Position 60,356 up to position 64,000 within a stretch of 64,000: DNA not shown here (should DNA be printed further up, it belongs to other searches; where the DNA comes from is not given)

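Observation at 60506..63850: Giant ~36/37-haem c-type cytochrome lipoprotein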

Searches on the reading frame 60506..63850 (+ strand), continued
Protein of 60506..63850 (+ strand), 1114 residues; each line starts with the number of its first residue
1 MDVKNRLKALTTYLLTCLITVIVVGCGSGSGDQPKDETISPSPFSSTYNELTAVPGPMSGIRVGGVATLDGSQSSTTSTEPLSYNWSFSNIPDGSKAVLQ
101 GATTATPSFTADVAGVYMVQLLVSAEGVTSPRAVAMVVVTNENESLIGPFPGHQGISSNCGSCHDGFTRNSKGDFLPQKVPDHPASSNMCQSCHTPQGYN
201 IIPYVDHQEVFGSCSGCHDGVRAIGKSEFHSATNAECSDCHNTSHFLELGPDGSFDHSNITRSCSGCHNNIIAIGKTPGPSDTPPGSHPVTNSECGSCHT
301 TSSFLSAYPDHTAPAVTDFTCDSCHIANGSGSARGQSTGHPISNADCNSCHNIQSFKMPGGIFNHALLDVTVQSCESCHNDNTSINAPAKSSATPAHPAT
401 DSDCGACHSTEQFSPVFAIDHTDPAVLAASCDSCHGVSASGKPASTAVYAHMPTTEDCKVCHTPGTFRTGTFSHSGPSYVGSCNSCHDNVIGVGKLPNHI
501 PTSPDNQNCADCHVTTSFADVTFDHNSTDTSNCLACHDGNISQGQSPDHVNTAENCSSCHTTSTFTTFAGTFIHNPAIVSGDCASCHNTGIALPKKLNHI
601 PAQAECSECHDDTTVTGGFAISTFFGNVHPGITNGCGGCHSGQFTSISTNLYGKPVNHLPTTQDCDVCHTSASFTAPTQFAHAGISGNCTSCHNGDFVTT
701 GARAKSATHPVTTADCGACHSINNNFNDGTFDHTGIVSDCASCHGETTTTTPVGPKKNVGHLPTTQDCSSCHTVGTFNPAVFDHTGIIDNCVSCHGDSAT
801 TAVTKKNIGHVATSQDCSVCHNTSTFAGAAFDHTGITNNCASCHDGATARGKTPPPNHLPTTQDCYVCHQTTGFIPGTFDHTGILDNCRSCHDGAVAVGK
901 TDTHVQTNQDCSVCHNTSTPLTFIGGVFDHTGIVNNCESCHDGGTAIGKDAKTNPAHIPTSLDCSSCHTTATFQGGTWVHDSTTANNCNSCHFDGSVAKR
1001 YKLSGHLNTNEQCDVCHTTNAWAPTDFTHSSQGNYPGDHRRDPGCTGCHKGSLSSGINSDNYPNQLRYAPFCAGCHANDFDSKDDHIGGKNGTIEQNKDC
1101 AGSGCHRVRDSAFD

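Call 15: find_encoding_contigs(protein=P0097, flank=10000, max_places=2)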
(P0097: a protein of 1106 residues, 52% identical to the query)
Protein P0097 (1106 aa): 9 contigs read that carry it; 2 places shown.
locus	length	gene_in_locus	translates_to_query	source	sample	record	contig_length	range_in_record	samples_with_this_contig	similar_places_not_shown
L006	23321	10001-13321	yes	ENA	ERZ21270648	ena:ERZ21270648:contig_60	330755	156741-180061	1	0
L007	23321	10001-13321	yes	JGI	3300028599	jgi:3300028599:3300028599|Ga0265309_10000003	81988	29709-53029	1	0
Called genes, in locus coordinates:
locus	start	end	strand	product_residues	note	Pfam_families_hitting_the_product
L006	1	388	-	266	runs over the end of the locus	PF20112:DUF6502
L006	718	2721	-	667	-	PF08238:Sel1 (weak), PF12796:Ank_2 (weak), PF12796:Ank_2, PF00023:Ank (weak), PF12796:Ank_2 (weak), PF13857:Ank_5 (weak), PF12796:Ank_2, PF12796:Ank_2, +6 more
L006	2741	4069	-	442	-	PF12797:Fer4_2 (weak), PF12837:Fer4_6 (weak), PF13237:Fer4_10, PF00037:Fer4 (weak), PF12838:Fer4_7 (weak), PF14697:Fer4_21, PF07992:Pyr_redox_2, PF13738:Pyr_redox_3, +7 more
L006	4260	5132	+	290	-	-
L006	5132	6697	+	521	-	PF02085:Cytochrom_CIII (faint), PF14522:Cytochrome_C7 (faint), PF14537:Cytochrom_c3_2 (faint), PF22113:Mtrc-MtrF_II-IV_dom (faint)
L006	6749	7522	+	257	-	PF02085:Cytochrom_CIII (faint), PF14537:Cytochrom_c3_2 (faint), PF14522:Cytochrome_C7 (weak)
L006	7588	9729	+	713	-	-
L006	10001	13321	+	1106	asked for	PF09699:Paired_CXXCH_1 (faint), PF14522:Cytochrome_C7 (faint), PF14537:Cytochrom_c3_2 (faint), PF22113:Mtrc-MtrF_II-IV_dom (faint)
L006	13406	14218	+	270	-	PF23914:TPR_CcmH_CycH, PF23892:Ig_CycH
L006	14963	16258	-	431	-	PF00815:Histidinol_dh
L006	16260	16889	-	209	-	PF01634:HisG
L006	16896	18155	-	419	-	PF00275:EPSP_synthase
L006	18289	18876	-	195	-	PF05494:MlaC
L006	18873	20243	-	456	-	PF02321:OEP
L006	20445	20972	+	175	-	PF07977:FabA, PF22818:ApeI-like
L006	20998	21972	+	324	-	PF01699:Na_Ca_ex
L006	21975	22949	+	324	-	PF01380:SIS, PF00571:CBS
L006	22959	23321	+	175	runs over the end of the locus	PF00702:Hydrolase (faint), PF08282:Hydrolase_3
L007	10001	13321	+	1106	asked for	PF09699:Paired_CXXCH_1 (faint), PF14522:Cytochrome_C7 (faint), PF14537:Cytochrom_c3_2 (faint), PF22113:Mtrc-MtrF_II-IV_dom (faint)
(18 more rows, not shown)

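Call 16: find_encoding_contigs(protein=P0094, flank=10000, max_places=2)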
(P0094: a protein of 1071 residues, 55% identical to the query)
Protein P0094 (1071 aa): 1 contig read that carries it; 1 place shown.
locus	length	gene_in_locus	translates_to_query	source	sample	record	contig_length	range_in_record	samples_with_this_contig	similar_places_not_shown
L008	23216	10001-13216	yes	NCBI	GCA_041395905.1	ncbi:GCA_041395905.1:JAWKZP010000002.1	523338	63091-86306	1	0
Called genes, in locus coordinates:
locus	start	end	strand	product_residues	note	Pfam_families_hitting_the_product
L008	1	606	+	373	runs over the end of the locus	PF02771:Acyl-CoA_dh_N, PF00441:Acyl-CoA_dh_1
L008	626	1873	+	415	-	PF02771:Acyl-CoA_dh_N, PF02770:Acyl-CoA_dh_M, PF00441:Acyl-CoA_dh_1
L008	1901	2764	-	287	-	PF02668:TauD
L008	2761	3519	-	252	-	-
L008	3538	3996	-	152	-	PF07355:GRDB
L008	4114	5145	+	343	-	PF13417:GST_N_3 (weak), PF13410:GST_C_2 (faint)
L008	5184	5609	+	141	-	-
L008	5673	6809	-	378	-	PF02771:Acyl-CoA_dh_N, PF02770:Acyl-CoA_dh_M, PF00441:Acyl-CoA_dh_1, PF08028:Acyl-CoA_dh_2 (weak)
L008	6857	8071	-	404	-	PF02771:Acyl-CoA_dh_N, PF02770:Acyl-CoA_dh_M, PF00441:Acyl-CoA_dh_1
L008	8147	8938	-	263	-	PF00378:ECH_1, PF16113:ECH_2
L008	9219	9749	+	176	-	PF00578:AhpC-TSA, PF08534:Redoxin, PF13905:Thioredoxin_8 (weak)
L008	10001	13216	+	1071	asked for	PF09699:Paired_CXXCH_1 (faint), PF14522:Cytochrome_C7 (faint), PF14537:Cytochrom_c3_2 (faint), PF22113:Mtrc-MtrF_II-IV_dom (faint)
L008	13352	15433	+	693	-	PF01011:PQQ, PF13360:PQQ_2 (faint)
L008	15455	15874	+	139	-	PF13442:Cytochrome_CBB3, PF00034:Cytochrom_C (weak)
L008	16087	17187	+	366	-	-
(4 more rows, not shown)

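Call 25: find_related_loci(query=A1, collection=genome_contigs, flank=10000)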
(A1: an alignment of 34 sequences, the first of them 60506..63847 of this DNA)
Query A1 (1114 aa) in genome_contigs; peptide patterns used: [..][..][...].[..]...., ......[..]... (x = any residue, [..] = any of these).
261 stretches matched a pattern; 210 encode a relative of the query (tblastn E <= 1e-3); the best 80 are kept; 80 distinct loci.
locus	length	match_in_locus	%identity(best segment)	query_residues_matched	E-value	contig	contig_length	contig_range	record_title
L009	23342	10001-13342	79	1-1114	0e+0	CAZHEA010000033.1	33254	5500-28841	MAG TPA_asm: uncultured Thiotrichaceae bacterium isolate SRP128015_co1_15 genome assembly, contig: NODE_1396_length_3325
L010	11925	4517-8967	61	1-1114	0e+0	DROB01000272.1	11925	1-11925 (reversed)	MAG TPA_asm: Gammaproteobacteria bacterium isolate HyVt-525 HyVt-525_k145_488691, whole genome shotgun sequence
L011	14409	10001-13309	63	1-1113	0e+0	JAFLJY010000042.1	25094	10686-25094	MAG: Gammaproteobacteria bacterium isolate MC-11 c_000000244508_1, whole genome shotgun sequence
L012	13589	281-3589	61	1-1113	0e+0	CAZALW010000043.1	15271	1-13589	MAG TPA_asm: uncultured Thiotrichaceae bacterium isolate SRP215229_co1_200 genome assembly, contig: NODE_2417_length_152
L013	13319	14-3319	60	1-1113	0e+0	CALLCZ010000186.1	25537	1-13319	MAG: uncultured Gammaproteobacteria bacterium isolate N2_Bin_Bin_119_1 genome assembly, contig: c_000000997757, whole ge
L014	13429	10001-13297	58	1-1113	0e+0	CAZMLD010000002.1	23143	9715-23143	MAG TPA_asm: uncultured Thiotrichaceae bacterium isolate binchicken_co53_174 genome assembly, contig: NODE_1008_length_2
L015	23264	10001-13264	59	1-1113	0e+0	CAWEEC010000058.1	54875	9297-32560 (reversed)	MAG: uncultured Gammaproteobacteria bacterium isolate MFD03551.bin.2.101 genome assembly, contig: contig_48896, whole ge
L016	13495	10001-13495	61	1-1106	0e+0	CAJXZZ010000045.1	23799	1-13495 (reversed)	MAG TPA_asm: uncultured Gammaproteobacteria bacterium isolate SRR5242447_bin.13_MetaBAT_v2.12.1_MAG genome assembly, con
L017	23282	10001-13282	58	4-1113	0e+0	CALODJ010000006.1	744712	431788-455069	MAG: uncultured Gammaproteobacteria bacterium isolate HOU_bin.0136 genome assembly, contig: contig_8423, whole genome sh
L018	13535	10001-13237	58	10-1113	0e+0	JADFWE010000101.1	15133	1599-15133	MAG: Proteobacteria bacterium isolate C4.bin.7 k83_389433, whole genome shotgun sequence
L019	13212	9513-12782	58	8-1113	0e+0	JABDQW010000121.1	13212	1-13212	MAG: Gammaproteobacteria bacterium isolate Site_C13 k127_1193418, whole genome shotgun sequence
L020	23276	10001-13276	56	8-1113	0e+0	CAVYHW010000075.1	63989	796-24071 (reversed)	MAG: uncultured Gammaproteobacteria bacterium isolate MFD03551.bin.2.72 genome assembly, contig: contig_70711, whole gen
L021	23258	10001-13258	54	1-1113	0e+0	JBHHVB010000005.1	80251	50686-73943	MAG: Gammaproteobacteria bacterium isolate S.4.sp3_bin.46 NODE_47_length_80251_cov_6.985348, whole genome shotgun sequen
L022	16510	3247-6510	53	1-1113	0e+0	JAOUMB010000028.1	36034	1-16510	MAG: Nitrospirota bacterium isolate 8_1_July_SF_Bin21 8_1_July_SF_Bin21_scaffold_295_c1, whole genome shotgun sequence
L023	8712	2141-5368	54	8-1114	0e+0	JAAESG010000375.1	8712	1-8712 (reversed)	MAG: Gammaproteobacteria bacterium isolate Ust_6 UstG_CONTIG2563588, whole genome shotgun sequence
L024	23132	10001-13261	53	3-1114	0e+0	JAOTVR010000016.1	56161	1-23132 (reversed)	MAG: Gammaproteobacteria bacterium isolate 13_May_SF_Bin53 13_May_SF_Bin53_scaffold_268_c1, whole genome shotgun sequenc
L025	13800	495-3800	53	1-1114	0e+0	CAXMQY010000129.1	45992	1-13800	MAG: uncultured Haliangium sp. isolate 07C-BC-St05_bin.3.orig genome assembly, contig: k141_4022517, whole genome shotgu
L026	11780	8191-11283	54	47-1114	0e+0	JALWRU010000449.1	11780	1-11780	MAG: Nitrospira sp. isolate M2_metabat2_scaf2bin.023 M2_NODE_7268_length_11780_cov_4.991333, whole genome shotgun sequen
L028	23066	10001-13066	55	51-1114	0e+0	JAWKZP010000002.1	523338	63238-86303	MAG: Pseudomonadales bacterium isolate ABC1.202 ABC1.202.fa-2, whole genome shotgun sequence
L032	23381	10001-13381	52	3-1113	0e+0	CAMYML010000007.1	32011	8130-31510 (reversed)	MAG: uncultured Gammaproteobacteria bacterium isolate FO_M_Gamma_012 genome assembly, contig: scaffold_906, whole genome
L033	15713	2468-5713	51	1-1114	0e+0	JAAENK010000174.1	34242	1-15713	MAG: Gammaproteobacteria bacterium isolate Bse_30 BseG_CONTIG2164493, whole genome shotgun sequence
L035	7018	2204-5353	51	25-1114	0e+0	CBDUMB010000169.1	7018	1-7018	MAG TPA_asm: uncultured Pseudomonadaceae bacterium isolate SRR22808127_binner12_Refined_53 genome assembly, contig: ERZ2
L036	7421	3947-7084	50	25-1114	0e+0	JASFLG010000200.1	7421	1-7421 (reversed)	MAG: Pseudomonadales bacterium isolate D0817M02metaG_sub_Bin_283 D0817M02metaG_FD_scaffold_5155_c1, whole genome shotgun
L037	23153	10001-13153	51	25-1114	0e+0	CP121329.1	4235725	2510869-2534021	MAG: Gammaproteobacteria bacterium isolate NCC532_bact_7236 chromosome, complete genome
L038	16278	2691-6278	55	131-1114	0e+0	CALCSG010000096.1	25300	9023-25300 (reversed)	MAG TPA_asm: uncultured Gammaproteobacteria bacterium isolate ERR2206791_bin.50_CONCOCT_v1.1_MAG genome assembly, contig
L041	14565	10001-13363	52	8-1114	0e+0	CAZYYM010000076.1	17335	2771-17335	MAG TPA_asm: uncultured Gammaproteobacteria bacterium isolate binchicken_co275_23 genome assembly, contig: NODE_4460_len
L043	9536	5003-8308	52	1-1114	0e+0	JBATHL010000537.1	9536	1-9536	MAG: Gammaproteobacteria bacterium isolate MFD10361_ilm_asm_bin2 k127_151667, whole genome shotgun sequence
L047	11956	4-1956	65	157-1114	0e+0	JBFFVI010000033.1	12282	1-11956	MAG: Gammaproteobacteria bacterium isolate Mix_mud23.2022.09.5 k141_1711571_length_12282_cov_15.1388, whole genome shotg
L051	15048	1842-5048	50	1-1114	0e+0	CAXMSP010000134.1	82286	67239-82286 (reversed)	MAG: uncultured Gammaproteobacteria bacterium isolate 10C-St20-MC-01_bin.30.orig genome assembly, contig: k141_410636, w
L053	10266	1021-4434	45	51-1114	0e+0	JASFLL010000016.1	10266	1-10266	MAG: Thioalkalispiraceae bacterium isolate D0817M12metaG_Bin_295 D0817M12metaG_FD_scaffold_582_c1, whole genome shotgun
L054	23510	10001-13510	44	1-1114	0e+0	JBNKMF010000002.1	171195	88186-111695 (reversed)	MAG: Gammaproteobacteria bacterium isolate H1.bin.24.strict NODE_2_length_171195_cov_139.532977, whole genome shotgun se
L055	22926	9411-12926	43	1-1114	0e+0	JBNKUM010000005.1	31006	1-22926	MAG: Gammaproteobacteria bacterium isolate A1A2.bin.44.orig k141_552011, whole genome shotgun sequence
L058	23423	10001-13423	47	1-1114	0e+0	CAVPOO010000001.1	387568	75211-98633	MAG: uncultured Gammaproteobacteria bacterium isolate MFD09779.bin.2.228 genome assembly, contig: contig_11304, whole ge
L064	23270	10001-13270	51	1-1114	0e+0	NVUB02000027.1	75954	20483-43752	MAG: Ectothiorhodospiraceae bacterium isolate NORP100 NORP100_27, whole genome shotgun sequence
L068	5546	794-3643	46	1-1114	0e+0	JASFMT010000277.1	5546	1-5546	MAG: Gammaproteobacteria bacterium isolate D0817S02metaG_Bin_335 D0817S02metaG_FD_scaffold_4924_c1, whole genome shotgun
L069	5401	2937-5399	45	13-1106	0e+0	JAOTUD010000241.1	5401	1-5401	MAG: Gammaproteobacteria bacterium isolate 13_July_SF_Bin40 13_July_SF_Bin40_scaffold_7725_c1, whole genome shotgun sequ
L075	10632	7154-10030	41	41-1114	0e+0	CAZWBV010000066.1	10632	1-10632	MAG TPA_asm: uncultured Gammaproteobacteria bacterium isolate SRP128015_co4_66 genome assembly, contig: NODE_1559_length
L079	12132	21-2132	44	152-1114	5e-144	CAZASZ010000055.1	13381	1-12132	MAG TPA_asm: uncultured Gammaproteobacteria bacterium isolate binchicken_co275_411 genome assembly, contig: NODE_6759_le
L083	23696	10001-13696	36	153-1114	9e-138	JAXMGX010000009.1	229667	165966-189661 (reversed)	MAG: Steroidobacteraceae bacterium isolate STL-PRO124 C1.215.fa-9, whole genome shotgun sequence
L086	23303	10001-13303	61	1-1113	0e+0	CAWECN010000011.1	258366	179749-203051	MAG: uncultured Gammaproteobacteria bacterium isolate MFD03551.bin.1.144 genome assembly, contig: contig_35305, whole ge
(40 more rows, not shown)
